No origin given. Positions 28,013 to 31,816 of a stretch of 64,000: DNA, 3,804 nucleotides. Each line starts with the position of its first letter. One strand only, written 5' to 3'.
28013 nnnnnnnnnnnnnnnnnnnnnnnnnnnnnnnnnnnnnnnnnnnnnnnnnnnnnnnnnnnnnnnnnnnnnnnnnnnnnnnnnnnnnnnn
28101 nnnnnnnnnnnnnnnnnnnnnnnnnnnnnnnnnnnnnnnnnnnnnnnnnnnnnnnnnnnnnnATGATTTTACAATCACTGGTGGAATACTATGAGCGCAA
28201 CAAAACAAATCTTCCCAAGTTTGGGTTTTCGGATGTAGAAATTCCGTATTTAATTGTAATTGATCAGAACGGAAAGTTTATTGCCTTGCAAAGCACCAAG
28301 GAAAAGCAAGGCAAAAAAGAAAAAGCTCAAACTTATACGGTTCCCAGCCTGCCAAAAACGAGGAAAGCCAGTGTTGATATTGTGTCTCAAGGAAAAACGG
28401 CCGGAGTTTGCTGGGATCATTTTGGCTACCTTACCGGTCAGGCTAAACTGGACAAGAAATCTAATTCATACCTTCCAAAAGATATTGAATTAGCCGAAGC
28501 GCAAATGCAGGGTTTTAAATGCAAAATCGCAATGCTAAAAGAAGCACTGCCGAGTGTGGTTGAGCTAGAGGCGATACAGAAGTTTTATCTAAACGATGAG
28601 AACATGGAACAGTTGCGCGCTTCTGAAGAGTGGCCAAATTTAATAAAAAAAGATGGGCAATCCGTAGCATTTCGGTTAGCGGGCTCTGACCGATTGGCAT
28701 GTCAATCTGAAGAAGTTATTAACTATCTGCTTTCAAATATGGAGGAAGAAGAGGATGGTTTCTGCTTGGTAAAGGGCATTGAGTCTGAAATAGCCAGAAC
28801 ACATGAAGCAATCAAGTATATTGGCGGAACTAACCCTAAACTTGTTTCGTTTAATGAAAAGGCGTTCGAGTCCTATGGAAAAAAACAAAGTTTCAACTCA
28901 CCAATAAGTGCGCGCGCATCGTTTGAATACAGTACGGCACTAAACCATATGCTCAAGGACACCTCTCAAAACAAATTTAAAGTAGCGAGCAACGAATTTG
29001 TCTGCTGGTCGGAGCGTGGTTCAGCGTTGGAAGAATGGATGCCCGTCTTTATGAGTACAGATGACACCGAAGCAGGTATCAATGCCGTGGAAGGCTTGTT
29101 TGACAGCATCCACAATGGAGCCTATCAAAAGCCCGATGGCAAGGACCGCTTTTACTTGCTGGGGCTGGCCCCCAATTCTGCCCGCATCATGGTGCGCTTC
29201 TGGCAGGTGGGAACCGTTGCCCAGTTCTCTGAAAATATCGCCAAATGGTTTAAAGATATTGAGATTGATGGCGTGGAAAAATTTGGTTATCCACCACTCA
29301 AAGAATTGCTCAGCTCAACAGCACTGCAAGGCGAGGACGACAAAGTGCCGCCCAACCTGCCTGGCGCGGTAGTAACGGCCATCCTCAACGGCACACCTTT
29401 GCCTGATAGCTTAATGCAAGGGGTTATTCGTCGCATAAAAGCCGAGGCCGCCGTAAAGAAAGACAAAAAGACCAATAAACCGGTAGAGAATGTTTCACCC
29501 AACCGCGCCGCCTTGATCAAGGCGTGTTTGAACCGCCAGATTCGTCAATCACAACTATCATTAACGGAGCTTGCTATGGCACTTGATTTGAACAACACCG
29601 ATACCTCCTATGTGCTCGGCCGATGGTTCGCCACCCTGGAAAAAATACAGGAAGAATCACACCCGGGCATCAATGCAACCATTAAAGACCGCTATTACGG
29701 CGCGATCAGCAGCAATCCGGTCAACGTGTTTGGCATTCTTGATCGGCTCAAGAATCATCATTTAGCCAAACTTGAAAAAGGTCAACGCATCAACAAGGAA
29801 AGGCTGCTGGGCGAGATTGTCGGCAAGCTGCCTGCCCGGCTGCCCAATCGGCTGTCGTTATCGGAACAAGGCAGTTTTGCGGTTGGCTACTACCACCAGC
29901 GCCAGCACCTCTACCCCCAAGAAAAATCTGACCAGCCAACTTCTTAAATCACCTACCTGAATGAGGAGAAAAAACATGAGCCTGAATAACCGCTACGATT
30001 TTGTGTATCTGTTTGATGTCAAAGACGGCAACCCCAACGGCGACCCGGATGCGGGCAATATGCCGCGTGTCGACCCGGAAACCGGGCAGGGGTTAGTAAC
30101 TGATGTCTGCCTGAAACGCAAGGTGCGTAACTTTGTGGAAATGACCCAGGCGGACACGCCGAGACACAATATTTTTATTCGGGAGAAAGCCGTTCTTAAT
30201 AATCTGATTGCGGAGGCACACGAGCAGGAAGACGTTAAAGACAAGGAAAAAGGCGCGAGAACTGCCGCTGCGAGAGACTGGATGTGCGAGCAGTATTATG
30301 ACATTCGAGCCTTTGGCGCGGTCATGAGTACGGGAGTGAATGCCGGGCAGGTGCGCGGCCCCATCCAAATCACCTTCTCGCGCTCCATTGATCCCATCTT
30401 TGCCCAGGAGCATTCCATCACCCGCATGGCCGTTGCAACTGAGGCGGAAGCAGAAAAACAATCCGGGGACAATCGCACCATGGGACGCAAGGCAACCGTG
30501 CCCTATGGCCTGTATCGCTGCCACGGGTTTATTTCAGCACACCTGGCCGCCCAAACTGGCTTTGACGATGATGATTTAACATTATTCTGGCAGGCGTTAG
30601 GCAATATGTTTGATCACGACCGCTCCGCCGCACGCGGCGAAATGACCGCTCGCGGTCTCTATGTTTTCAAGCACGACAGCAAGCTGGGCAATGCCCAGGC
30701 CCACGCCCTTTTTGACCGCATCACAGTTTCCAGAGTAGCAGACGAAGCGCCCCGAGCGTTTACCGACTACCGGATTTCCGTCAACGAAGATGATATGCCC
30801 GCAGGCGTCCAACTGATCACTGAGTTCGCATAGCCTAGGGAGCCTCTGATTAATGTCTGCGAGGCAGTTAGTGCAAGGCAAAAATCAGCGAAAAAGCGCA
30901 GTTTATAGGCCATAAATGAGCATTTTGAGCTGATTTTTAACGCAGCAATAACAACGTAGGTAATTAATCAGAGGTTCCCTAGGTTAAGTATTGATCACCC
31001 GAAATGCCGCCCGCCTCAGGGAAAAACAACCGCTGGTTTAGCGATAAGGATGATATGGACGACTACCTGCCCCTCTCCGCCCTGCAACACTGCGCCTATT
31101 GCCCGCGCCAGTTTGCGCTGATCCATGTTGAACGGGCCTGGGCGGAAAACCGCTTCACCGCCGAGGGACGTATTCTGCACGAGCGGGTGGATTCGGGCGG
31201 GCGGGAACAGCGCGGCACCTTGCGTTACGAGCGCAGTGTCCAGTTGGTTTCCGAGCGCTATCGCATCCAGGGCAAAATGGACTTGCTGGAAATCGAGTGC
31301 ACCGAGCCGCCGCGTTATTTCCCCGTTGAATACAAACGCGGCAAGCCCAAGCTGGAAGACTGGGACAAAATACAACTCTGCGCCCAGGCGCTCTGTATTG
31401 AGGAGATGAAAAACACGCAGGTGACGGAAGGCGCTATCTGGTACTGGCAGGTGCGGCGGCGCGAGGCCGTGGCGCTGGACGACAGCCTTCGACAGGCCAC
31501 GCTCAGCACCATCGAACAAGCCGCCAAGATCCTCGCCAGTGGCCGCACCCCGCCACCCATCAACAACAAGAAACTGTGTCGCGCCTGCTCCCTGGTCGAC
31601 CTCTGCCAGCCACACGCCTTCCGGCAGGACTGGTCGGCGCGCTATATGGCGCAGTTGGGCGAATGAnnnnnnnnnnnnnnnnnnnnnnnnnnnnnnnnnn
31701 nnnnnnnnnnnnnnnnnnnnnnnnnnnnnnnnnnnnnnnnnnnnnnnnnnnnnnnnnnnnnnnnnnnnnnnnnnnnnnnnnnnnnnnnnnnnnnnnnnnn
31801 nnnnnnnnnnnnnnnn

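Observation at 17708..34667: Tandem type I-C CRISPR-Cas locus: two divergent interference modules, one adaptation module, one array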

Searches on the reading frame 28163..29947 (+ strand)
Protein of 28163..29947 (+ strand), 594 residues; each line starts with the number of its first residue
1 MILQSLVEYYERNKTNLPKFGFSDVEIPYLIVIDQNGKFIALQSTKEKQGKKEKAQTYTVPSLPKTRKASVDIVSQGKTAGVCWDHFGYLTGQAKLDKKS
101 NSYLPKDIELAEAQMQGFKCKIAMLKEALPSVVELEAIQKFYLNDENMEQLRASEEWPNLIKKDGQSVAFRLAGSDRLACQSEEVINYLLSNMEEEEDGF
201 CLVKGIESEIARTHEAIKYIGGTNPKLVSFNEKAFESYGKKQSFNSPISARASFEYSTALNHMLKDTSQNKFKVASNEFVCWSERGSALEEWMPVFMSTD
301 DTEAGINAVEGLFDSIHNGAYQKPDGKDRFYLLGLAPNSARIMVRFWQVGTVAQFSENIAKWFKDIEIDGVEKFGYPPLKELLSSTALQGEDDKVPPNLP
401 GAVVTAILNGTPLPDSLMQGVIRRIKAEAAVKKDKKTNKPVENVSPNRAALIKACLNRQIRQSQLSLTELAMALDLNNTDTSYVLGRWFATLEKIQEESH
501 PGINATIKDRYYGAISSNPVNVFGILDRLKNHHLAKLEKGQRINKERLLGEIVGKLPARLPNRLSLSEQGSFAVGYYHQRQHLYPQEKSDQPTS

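Call 4: search_protein_families(library=ncbifam, proteins=[window:28163-29947:+])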
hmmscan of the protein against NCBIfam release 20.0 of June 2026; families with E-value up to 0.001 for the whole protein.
window:28163-29947:+ (594 aa): 1 family
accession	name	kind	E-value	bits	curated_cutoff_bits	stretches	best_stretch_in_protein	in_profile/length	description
TIGR01863.1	cas_Csd1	equivalog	3.7e-140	468.3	218.65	1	3-589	1-586/588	type I-C CRISPR-associated protein Cas8c/Csd1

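Call 5: search_protein_families(library=pfam, proteins=[window:28163-29947:+])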
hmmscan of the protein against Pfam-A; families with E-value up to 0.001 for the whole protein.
window:28163-29947:+ (594 aa): 1 family
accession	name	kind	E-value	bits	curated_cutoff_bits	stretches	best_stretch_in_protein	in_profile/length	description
PF09709.15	Cas_Csd1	-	1.9e-154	515.8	27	1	6-584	1-559/559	CRISPR-associated protein (Cas_Csd1)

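Call 32: search_solved_structures(query=window:28163-29947:+, max_evalue=0.001)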
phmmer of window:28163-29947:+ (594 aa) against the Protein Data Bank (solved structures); distinct sequences matched with E-value up to 0.001: 10.
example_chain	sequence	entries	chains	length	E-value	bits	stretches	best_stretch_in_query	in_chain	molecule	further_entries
8g9u_H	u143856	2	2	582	6.4e-120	404.8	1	1-587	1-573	CRISPR-associated protein, Csd1 family | Cas8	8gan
8g9t_K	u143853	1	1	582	7.8e-120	404.5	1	1-587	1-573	Cas8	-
8gaf_G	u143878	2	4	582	1.2e-119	403.9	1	1-587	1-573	Cas8 | Phage associated protein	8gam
8g9s_K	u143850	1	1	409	1.4e-95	324.5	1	188-587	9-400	Cas8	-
8dej_I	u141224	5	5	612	4.3e-74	253.6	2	325-588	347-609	CRISPR-associated protein, CT1133 family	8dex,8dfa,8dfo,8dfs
7kha_I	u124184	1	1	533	2e-69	238.1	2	325-588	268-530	CRISPR-associated protein, CT1133 family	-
8g9s_H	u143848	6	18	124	6.2e-30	107.8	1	474-587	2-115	Cas11 | Phage associated protein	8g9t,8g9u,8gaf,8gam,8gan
7kha_K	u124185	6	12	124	1.4e-23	86.8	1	473-588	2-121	CRISPR-associated protein, CT1133 family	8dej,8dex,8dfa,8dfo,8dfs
9jhb_B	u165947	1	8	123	2.1e-23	86.2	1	474-588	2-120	CRISPR-associated protein, CT1133 family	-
9jhc_A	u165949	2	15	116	1.2e-22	83.7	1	474-584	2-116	CRISPR-associated protein, CT1133 family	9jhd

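Call 35: find_homologous_proteins(query=window:28163-29947:+)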
Query window:28163-29947:+ (594 aa): 936 proteins with E <= 0.001 among 8000 candidates; the best 120 are listed.
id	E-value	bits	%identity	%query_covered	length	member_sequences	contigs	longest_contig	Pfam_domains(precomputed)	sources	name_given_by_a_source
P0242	0.0e+0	1344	100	100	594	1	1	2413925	PF09709.16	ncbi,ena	-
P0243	9.6e-229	779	77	79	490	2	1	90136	PF09709.16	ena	-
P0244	5.0e-189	648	50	99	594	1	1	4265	PF09709.16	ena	-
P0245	3.8e-188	645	52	99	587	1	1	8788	PF09709.16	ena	-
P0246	2.4e-183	629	49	99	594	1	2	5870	PF09709.16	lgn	-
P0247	7.9e-183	627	50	99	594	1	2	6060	PF09709.16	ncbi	-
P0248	9.4e-181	621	52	99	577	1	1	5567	PF09709.16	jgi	-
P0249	2.5e-180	619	51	99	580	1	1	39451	PF09709.16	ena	-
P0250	2.3e-178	613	49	99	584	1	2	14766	PF09709.16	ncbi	-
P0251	4.3e-177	609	48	98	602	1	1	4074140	PF09709.16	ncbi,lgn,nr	ncbi:type I-C CRISPR-associated protein Cas8c/Csd1 [Ectothiorhodospiraceae bacterium BW-2]|nr:type I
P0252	5.7e-175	602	51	99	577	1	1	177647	PF09709.16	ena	-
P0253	1.4e-170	587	46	99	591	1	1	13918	PF09709.16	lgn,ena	-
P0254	8.6e-165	568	45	99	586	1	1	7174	PF09709.16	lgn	-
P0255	2.1e-163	563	45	98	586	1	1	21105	PF09709.16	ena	-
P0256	1.4e-161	557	46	98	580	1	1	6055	PF09709.16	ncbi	-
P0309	7.5e-129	449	45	99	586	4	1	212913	PF09709.16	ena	-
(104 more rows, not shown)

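Call 36: find_encoding_contigs(protein=P0309, flank=10000, max_places=2)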
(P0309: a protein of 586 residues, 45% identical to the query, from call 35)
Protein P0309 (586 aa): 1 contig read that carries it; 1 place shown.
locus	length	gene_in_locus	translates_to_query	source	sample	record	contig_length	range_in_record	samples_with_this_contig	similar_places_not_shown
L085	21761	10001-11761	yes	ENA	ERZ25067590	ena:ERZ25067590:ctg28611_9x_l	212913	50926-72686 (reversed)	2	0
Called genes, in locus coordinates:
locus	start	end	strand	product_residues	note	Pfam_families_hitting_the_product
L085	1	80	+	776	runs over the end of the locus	PF00270:DEAD (weak), PF22590:Cas3-like_C_2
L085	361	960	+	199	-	PF01966:HD (weak), PF18019:Cas3_HD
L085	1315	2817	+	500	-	PF22590:Cas3-like_C_2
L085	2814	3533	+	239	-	PF09704:Cas_Cas5d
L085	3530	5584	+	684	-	PF09709:Cas_Csd1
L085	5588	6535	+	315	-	PF05107:Cas_Cas7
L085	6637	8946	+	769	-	PF18019:Cas3_HD, PF04851:ResIII, PF00270:DEAD, PF00271:Helicase_C (faint), PF22590:Cas3-like_C_2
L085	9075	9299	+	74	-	PF10387:DUF2442 (weak)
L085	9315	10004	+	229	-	PF09704:Cas_Cas5d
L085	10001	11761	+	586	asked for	PF09709:Cas_Csd1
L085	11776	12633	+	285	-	PF05107:Cas_Cas7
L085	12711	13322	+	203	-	PF01930:Cas_Cas4, PF12705:PDDEXK_1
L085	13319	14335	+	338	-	PF01867:Cas_Cas1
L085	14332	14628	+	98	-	PF09827:CRISPR_Cas2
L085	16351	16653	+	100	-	-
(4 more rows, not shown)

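Call 37: find_encoding_contigs(protein=P0251, flank=10000, max_places=2)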
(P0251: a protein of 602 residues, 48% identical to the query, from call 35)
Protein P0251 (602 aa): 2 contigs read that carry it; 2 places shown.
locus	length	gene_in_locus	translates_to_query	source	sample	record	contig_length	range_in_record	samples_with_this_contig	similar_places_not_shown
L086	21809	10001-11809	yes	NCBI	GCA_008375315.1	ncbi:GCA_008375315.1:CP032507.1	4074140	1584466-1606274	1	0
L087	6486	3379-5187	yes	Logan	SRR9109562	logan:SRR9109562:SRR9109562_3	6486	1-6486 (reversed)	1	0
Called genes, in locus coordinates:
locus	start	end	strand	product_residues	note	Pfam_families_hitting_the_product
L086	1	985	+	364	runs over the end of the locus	PF03050:DDE_Tnp_IS66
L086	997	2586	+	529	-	PF14516:AAA_35, PF01637:ATPase_2 (faint), PF13401:AAA_22 (weak)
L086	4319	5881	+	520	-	PF08487:VIT, PF13768:VWA_3, PF00092:VWA, PF13519:VWA_2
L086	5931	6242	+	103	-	-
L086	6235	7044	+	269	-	PF10127:RlaP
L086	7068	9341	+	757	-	PF18019:Cas3_HD (weak), PF00270:DEAD, PF04851:ResIII (weak), PF22590:Cas3-like_C_2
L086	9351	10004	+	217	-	PF09704:Cas_Cas5d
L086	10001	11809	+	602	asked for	PF09709:Cas_Csd1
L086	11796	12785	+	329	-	PF05107:Cas_Cas7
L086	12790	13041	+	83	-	PF03683:UPF0175 (weak)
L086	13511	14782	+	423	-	PF03050:DDE_Tnp_IS66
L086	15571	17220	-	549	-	PF14104:DUF4277, PF01609:DDE_Tnp_1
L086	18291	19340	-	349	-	PF00665:rve, PF13683:rve_3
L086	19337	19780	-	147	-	PF01527:HTH_Tnp_1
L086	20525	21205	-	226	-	PF14103:DUF4276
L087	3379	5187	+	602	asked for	PF09709:Cas_Csd1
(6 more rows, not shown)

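Call 38: find_encoding_contigs(protein=P0252, flank=10000, max_places=2)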
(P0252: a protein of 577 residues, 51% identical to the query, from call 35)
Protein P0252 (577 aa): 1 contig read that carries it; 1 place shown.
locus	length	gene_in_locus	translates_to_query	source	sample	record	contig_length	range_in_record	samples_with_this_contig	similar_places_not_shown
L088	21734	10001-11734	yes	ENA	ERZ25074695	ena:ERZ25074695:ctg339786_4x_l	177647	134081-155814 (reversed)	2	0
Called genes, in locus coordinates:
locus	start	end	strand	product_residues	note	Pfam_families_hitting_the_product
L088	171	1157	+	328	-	PF04286:DUF445 (faint)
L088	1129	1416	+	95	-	-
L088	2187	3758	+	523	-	PF03007:WS_DGAT_cat, PF06974:WS_DGAT_C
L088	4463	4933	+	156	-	-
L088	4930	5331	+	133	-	-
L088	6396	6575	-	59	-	-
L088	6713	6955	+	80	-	PF25583:WCX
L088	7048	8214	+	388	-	PF04851:ResIII (weak), PF00270:DEAD (weak)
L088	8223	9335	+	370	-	PF22590:Cas3-like_C_2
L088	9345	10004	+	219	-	PF09704:Cas_Cas5d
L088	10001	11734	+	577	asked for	PF09709:Cas_Csd1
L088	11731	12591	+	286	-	PF05107:Cas_Cas7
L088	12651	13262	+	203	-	PF01930:Cas_Cas4, PF12705:PDDEXK_1 (weak)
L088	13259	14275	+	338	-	PF01867:Cas_Cas1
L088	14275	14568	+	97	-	PF09827:CRISPR_Cas2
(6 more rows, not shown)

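Call 39: search_protein_families(library=padloc, proteins=[window:28163-29947:+], max_evalue=0.00001)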
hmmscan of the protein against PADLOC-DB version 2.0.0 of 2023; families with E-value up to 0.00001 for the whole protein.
window:28163-29947:+ (594 aa): 4 families
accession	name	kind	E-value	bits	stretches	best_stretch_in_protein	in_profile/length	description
PDLC01647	Cas8c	-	2e-142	473.8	1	6-584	1-525/525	CAS-I-C; effector_LS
PDLC00970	Cas8c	-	9.7e-141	468.3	1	3-589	1-586/588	"CRISPR-associated protein Cas8c/Csd1, subtype I-C/DVULG"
PDLC01370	Cas8c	-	8.4e-132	438.6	1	3-584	1-536/537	CAS-I-C; effector_LS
PDLC01255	Cas8c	-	1.6e-129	431.1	1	1-587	1-524/527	CAS-I-C; effector_LS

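Call 79: find_related_loci(query=A4, collection=metagenome_contigs, flank=10000)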
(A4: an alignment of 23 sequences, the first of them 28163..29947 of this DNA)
Query A4 (594 aa) in metagenome_contigs; peptide patterns used: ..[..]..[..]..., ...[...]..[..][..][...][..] (x = any residue, [..] = any of these).
600 stretches matched a pattern (row limit reached: there are more); 499 encode a relative of the query (tblastn E <= 1e-3); the best 80 are kept; 80 distinct loci.
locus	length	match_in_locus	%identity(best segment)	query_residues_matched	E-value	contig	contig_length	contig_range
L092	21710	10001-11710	46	1-584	3e-167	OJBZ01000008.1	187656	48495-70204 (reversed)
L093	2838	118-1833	44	1-584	2e-176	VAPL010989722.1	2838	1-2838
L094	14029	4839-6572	45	1-584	4e-166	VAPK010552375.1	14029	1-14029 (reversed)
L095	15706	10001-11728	44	1-591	1e-161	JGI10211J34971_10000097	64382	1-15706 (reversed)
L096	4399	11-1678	44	17-584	2e-159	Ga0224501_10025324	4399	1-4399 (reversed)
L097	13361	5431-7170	42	1-589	2e-150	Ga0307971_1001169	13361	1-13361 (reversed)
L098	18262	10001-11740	42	1-589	2e-150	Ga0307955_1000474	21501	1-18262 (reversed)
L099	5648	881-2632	41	1-587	8e-149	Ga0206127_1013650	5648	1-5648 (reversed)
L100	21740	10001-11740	42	1-589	1e-147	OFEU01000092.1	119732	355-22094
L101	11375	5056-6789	43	1-584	1e-147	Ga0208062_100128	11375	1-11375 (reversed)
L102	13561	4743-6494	42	1-590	5e-142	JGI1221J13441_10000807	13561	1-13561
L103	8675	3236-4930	41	1-584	4e-135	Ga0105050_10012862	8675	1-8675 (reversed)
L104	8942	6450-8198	41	1-589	4e-135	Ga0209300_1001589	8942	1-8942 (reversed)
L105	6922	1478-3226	41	1-589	3e-135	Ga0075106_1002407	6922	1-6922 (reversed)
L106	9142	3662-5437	39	1-591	4e-134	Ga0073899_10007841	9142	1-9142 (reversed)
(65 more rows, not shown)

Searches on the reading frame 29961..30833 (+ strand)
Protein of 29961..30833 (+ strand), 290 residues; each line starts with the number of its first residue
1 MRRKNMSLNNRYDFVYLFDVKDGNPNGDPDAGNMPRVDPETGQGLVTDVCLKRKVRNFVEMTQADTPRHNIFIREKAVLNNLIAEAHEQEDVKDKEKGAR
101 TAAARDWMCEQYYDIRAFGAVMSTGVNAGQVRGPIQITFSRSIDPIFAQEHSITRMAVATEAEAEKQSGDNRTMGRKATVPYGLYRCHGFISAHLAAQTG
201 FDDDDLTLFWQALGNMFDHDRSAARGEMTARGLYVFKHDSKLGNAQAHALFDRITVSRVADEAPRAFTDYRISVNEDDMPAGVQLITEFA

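Call 4: search_protein_families(library=ncbifam, proteins=[window:29961-30833:+])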
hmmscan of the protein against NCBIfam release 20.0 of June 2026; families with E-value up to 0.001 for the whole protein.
window:29961-30833:+ (290 aa): 3 families
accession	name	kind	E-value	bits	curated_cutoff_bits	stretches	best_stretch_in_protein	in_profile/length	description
TIGR02589.1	cas_Csd2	exception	1.1e-119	399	182.25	1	11-286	1-282/284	type I-C CRISPR-associated protein Cas7/Csd2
TIGR01595.1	cas_CT1132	subfamily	1.1e-93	313.7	125.8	1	8-275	1-268/268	CRISPR-associated protein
TIGR02590.1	cas_Csh2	exception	1.6e-33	116.4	171.55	1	13-226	3-210/286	type I-B CRISPR-associated protein Cas7/Csh2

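Call 5: search_protein_families(library=pfam, proteins=[window:29961-30833:+])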
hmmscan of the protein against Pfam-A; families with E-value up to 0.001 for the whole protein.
window:29961-30833:+ (290 aa): 1 family
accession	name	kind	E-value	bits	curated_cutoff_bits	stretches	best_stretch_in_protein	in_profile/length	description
PF05107.17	Cas_Cas7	-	5.4e-109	364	33.2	1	10-275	1-249/249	CRISPR-associated protein Cas7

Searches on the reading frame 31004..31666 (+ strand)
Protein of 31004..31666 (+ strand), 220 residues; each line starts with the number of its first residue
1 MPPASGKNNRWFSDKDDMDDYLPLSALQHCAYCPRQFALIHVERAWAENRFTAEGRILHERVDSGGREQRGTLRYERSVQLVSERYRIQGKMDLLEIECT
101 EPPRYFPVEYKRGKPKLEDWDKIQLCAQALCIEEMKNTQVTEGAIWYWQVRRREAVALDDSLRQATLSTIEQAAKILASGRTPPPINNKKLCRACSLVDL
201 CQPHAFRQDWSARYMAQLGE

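Call 6: search_protein_families(library=ncbifam, proteins=[window:31004-31666:+])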
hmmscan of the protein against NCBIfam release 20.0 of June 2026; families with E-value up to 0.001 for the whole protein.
window:31004-31666:+ (220 aa): 4 families
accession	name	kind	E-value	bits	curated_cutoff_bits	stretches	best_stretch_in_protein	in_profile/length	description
NF049935.1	cas4g_cas1g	exception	4.6e-43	147.5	560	1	21-204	1-192/546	CRISPR-associated endonuclease Cas4g/Cas1g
TIGR00372.1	cas4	equivalog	4.1e-39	134.3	65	1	23-203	2-180/180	CRISPR-associated protein Cas4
TIGR04328.1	cas4_PREFRAN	exception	4.2e-05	23.6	70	1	32-202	11-176/178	type V CRISPR-associated protein Cas4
TIGR03491.1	TIGR03491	subfamily_domain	0.00025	20.1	97.45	1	104-208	110-211/462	TM0106 family RecB-like putative nuclease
